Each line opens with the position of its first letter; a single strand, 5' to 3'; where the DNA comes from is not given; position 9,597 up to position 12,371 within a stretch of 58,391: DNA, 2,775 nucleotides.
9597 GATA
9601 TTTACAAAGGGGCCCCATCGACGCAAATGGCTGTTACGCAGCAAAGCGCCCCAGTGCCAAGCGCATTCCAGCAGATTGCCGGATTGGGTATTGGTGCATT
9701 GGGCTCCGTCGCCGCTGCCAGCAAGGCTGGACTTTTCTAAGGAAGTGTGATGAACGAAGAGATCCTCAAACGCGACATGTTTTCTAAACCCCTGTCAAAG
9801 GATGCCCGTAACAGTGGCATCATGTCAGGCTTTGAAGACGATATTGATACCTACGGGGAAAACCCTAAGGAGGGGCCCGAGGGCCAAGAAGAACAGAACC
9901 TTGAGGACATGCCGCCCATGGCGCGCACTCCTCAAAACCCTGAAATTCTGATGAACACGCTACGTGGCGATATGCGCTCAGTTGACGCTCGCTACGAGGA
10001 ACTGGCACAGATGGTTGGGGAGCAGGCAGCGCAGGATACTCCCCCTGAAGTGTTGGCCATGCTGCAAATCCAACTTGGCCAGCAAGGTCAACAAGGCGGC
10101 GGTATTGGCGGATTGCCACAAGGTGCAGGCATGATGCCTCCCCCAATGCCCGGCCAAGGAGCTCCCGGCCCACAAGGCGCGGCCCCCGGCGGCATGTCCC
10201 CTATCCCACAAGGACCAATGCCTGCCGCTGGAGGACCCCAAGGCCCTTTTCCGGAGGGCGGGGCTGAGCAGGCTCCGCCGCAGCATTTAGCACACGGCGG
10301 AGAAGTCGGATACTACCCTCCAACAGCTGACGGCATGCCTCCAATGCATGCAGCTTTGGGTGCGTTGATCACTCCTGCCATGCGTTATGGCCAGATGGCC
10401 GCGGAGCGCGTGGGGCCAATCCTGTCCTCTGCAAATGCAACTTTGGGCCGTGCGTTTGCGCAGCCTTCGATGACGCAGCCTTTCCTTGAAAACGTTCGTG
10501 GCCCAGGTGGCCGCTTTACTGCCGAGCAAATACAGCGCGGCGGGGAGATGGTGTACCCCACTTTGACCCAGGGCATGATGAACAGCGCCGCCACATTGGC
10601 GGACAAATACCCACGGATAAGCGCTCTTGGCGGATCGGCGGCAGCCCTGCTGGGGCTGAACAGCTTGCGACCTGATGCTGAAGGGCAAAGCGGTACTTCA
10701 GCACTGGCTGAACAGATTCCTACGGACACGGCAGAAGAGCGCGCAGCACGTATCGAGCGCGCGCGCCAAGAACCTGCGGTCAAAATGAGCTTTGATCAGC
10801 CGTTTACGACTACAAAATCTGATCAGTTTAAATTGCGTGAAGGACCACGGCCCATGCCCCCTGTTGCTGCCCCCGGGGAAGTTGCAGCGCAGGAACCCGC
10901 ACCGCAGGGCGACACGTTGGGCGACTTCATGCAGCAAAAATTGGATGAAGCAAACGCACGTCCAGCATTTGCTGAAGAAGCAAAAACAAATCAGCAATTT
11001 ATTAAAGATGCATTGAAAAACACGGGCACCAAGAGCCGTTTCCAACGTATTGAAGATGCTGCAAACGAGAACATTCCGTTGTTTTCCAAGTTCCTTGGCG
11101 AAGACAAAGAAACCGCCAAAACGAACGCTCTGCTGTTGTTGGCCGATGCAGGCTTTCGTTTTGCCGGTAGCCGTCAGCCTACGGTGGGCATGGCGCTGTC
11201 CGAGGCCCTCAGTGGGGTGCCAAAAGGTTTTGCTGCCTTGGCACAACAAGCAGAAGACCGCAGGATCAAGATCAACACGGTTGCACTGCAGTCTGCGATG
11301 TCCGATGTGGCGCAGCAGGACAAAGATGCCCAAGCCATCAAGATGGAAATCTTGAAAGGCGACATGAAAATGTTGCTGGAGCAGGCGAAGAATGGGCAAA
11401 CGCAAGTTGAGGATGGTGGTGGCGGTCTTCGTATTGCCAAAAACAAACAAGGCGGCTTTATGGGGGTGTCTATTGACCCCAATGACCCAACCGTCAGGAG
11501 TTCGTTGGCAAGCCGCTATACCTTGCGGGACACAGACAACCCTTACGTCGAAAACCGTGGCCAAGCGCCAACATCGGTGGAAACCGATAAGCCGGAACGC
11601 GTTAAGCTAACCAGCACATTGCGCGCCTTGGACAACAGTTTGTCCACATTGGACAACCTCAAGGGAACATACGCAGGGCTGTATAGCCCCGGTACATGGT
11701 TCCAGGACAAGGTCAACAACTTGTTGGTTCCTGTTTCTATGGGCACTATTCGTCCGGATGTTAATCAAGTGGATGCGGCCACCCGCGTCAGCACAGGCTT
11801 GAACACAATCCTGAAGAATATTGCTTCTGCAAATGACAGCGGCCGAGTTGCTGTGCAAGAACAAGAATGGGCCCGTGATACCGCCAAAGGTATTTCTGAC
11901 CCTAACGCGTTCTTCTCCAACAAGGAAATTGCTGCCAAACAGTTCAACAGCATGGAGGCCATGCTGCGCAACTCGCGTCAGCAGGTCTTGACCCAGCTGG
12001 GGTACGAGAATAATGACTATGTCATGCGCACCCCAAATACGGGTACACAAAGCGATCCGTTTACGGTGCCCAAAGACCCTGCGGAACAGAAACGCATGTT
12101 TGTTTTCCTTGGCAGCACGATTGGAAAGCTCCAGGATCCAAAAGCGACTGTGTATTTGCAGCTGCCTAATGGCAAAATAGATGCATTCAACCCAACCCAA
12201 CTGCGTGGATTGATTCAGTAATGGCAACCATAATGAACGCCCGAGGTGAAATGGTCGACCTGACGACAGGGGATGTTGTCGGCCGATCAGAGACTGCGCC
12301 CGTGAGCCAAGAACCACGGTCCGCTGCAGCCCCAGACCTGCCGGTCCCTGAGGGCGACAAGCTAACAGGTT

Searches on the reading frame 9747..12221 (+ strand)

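Call 22: search_protein_families(library=pfam, proteins=[window:9747-12221:+], max_evalue=0.001)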
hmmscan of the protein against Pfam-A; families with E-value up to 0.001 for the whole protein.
window:9747-12221:+ (824 aa): 0 families

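Call 35: search_protein_families(library=phrogs, proteins=[window:9747-12221:+], max_evalue=0.001)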
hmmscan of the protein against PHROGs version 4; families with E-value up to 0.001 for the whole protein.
window:9747-12221:+ (824 aa): 0 families

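Call 60: search_protein_families(library=ncbifam, proteins=[window:9747-12221:+], max_evalue=0.05)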
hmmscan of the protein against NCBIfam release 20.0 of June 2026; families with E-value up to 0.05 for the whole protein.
window:9747-12221:+ (824 aa): 1 family
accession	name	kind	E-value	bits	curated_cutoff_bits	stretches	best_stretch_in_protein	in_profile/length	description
TIGR03438.1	egtD_ergothio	equivalog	0.0042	16.3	290.9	1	765-805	121-161/301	L-histidine N(alpha)-methyltransferase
